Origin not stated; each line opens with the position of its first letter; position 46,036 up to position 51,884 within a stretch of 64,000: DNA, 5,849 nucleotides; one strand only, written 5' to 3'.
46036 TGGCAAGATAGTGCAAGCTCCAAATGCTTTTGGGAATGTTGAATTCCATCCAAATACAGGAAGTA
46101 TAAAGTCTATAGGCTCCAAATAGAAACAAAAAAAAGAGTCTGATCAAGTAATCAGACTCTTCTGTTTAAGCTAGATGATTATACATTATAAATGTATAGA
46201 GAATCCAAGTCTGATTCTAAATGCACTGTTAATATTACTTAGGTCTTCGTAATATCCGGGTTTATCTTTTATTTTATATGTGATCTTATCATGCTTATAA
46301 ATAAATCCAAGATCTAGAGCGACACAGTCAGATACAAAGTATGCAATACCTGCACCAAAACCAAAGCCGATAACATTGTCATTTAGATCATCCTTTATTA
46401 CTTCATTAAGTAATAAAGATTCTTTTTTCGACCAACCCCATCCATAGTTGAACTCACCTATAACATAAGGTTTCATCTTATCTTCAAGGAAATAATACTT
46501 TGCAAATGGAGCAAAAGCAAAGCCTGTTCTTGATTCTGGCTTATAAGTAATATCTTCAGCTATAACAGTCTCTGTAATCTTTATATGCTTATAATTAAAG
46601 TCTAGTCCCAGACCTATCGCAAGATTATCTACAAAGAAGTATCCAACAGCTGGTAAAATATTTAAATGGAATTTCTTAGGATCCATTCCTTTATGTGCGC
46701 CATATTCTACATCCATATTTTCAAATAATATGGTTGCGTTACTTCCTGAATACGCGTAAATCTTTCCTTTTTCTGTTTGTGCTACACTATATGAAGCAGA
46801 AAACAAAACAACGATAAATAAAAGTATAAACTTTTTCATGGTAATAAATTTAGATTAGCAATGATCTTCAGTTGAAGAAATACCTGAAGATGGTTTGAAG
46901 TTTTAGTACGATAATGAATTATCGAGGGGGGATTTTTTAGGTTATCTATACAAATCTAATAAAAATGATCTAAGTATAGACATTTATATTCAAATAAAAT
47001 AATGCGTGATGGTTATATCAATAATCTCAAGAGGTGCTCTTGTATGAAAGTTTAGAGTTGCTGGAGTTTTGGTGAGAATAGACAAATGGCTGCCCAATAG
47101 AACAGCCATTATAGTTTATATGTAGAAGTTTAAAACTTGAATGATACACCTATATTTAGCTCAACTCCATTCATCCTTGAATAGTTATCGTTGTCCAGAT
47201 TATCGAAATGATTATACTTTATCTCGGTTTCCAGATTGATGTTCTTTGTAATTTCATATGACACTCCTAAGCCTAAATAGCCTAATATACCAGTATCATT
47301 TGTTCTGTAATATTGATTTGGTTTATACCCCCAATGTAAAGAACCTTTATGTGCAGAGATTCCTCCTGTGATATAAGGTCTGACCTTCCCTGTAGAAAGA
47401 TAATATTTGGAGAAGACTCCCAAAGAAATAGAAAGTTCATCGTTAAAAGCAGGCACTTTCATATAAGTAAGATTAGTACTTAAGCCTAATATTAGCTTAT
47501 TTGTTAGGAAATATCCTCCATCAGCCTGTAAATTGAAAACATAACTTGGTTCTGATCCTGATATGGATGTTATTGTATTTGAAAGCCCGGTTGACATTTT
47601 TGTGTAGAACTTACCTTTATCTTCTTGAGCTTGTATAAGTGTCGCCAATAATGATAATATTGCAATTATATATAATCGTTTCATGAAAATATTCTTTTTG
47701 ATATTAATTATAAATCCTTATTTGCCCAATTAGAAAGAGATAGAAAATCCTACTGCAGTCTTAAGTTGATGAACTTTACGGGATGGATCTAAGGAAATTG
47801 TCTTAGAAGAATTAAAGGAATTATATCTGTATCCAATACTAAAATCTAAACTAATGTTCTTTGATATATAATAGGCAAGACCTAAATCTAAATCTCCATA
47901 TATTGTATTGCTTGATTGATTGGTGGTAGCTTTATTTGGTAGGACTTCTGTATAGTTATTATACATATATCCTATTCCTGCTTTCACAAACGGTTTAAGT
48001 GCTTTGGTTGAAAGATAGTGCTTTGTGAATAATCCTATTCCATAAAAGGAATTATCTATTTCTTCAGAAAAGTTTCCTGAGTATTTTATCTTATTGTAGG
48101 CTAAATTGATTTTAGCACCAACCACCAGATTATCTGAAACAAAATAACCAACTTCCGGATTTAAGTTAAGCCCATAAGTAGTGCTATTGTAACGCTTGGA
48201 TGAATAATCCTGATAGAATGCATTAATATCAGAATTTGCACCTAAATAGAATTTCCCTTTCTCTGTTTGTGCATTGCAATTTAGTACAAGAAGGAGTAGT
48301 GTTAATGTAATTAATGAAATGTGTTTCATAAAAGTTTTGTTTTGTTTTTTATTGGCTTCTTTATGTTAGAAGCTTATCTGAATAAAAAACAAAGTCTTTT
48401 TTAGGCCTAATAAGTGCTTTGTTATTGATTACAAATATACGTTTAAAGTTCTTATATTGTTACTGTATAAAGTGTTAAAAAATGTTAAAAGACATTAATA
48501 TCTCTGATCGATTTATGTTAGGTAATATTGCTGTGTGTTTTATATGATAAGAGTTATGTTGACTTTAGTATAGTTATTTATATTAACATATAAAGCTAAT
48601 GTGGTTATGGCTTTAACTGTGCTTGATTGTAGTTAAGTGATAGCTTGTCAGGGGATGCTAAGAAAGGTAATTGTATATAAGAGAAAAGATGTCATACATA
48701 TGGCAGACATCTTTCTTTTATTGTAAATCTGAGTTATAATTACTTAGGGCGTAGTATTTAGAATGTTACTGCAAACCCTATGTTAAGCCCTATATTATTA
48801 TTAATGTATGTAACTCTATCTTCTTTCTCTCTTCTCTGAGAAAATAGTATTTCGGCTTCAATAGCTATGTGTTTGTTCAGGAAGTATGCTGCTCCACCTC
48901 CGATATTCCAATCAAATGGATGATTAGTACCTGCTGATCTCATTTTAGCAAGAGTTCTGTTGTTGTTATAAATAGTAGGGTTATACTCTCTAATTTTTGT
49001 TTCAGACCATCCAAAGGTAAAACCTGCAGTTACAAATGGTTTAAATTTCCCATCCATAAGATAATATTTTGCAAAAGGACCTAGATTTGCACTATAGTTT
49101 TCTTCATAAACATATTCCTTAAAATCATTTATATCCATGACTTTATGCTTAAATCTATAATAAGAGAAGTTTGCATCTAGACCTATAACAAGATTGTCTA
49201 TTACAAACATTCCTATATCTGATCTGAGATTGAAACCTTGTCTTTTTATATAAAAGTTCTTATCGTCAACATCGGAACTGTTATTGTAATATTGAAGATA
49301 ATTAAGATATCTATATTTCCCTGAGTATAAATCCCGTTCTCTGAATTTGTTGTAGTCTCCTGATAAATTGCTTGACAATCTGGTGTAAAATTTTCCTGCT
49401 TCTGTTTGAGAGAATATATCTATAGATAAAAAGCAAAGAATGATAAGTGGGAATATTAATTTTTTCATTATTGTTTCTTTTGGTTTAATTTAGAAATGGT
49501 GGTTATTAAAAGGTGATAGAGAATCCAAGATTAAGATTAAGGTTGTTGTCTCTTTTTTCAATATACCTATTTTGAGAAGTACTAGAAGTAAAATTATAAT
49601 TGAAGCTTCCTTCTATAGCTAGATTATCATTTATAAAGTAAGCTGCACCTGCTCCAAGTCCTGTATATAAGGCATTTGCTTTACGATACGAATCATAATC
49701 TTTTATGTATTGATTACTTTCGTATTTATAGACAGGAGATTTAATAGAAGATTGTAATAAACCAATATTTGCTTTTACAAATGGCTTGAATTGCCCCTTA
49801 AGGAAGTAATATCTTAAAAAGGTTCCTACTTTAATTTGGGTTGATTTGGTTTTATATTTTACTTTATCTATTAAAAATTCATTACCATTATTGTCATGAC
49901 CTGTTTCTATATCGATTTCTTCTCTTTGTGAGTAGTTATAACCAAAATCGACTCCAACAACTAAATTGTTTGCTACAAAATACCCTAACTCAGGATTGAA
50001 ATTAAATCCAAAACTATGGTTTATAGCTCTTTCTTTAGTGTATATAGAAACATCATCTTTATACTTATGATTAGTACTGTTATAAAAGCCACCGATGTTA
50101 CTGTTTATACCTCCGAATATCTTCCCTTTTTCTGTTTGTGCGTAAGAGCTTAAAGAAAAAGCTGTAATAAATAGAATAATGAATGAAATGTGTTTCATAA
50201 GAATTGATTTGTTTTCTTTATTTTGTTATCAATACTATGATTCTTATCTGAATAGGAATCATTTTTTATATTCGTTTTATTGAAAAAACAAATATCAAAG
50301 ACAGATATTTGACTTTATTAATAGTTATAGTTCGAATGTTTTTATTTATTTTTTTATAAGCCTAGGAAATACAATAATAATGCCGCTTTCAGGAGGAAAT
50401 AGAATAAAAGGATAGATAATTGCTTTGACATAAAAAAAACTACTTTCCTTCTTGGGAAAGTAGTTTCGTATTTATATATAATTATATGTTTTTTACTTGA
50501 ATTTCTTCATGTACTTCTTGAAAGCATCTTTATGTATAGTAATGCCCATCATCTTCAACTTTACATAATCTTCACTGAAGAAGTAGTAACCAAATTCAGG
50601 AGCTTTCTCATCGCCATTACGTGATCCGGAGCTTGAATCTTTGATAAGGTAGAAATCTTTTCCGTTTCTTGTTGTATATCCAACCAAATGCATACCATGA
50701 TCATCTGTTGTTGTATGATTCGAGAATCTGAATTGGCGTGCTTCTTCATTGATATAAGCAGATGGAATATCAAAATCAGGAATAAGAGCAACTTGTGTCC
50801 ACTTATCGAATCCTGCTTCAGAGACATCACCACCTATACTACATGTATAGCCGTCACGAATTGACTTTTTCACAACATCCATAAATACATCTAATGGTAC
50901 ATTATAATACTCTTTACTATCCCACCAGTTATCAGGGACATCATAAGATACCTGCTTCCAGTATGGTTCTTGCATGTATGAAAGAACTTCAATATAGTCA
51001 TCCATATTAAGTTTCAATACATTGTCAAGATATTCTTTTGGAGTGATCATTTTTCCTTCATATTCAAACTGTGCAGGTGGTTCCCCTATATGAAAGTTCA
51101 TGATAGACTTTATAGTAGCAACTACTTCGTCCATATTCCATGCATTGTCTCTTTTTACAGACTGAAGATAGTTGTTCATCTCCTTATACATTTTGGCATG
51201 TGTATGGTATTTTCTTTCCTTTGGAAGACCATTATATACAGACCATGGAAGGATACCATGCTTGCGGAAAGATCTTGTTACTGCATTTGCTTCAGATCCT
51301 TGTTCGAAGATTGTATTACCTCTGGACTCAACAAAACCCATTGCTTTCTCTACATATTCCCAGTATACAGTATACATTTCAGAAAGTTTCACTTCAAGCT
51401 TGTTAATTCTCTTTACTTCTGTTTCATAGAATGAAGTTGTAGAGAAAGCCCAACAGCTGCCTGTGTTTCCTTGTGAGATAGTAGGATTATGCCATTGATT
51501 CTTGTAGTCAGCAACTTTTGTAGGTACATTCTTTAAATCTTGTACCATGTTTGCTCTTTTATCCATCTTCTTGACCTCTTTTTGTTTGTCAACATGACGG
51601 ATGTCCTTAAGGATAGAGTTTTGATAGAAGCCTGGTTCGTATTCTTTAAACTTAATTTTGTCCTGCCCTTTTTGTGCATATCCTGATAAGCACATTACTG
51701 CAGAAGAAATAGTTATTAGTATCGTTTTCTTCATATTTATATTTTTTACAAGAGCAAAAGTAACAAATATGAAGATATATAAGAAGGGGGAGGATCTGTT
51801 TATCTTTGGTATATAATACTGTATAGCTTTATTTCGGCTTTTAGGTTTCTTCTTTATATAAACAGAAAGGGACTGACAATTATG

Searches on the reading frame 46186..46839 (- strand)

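Call 55: search_protein_families(library=pfam, proteins=[window:46186-46839:-], max_evalue=0.001)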
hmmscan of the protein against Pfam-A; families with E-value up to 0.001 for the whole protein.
window:46186-46839:- (217 aa): 3 families
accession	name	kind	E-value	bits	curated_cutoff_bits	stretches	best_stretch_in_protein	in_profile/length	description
PF13505.12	OMP_b-brl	-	6.1e-07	30.2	28.7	1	9-185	5-156/175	Outer membrane protein beta-barrel domain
PF13568.12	OMP_b-brl_2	-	1.1e-06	29.2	27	1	53-169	34-158/175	Outer membrane protein beta-barrel domain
PF03349.22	Toluene_X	-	0.00067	18.7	29.7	1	46-200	127-241/421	Outer membrane protein transport protein (OMPP1/FadL/TodX)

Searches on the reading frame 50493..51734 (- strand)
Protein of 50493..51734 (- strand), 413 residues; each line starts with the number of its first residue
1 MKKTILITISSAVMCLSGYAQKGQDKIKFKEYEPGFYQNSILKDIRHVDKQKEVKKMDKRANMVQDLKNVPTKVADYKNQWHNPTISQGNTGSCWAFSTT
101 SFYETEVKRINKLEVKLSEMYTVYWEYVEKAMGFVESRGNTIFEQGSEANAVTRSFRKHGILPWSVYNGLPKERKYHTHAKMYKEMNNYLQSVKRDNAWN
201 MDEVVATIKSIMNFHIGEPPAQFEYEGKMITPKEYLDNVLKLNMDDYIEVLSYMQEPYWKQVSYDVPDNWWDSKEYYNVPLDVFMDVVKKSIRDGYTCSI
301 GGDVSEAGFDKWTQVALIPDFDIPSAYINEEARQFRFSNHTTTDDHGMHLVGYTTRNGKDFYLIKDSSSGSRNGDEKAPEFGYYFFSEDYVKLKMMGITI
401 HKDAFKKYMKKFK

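Call 55: search_protein_families(library=pfam, proteins=[window:50493-51734:-], max_evalue=0.001)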
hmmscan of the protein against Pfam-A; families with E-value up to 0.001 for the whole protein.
window:50493-51734:- (413 aa): 2 families
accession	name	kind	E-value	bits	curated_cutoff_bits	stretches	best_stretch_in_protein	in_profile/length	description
PF03051.21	Peptidase_C1_2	-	8.6e-18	64.8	22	2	179-409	173-420/438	Peptidase C1-like family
PF00112.29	Peptidase_C1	-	3.4e-09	37.6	20.7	1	82-207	14-133/220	Papain family cysteine protease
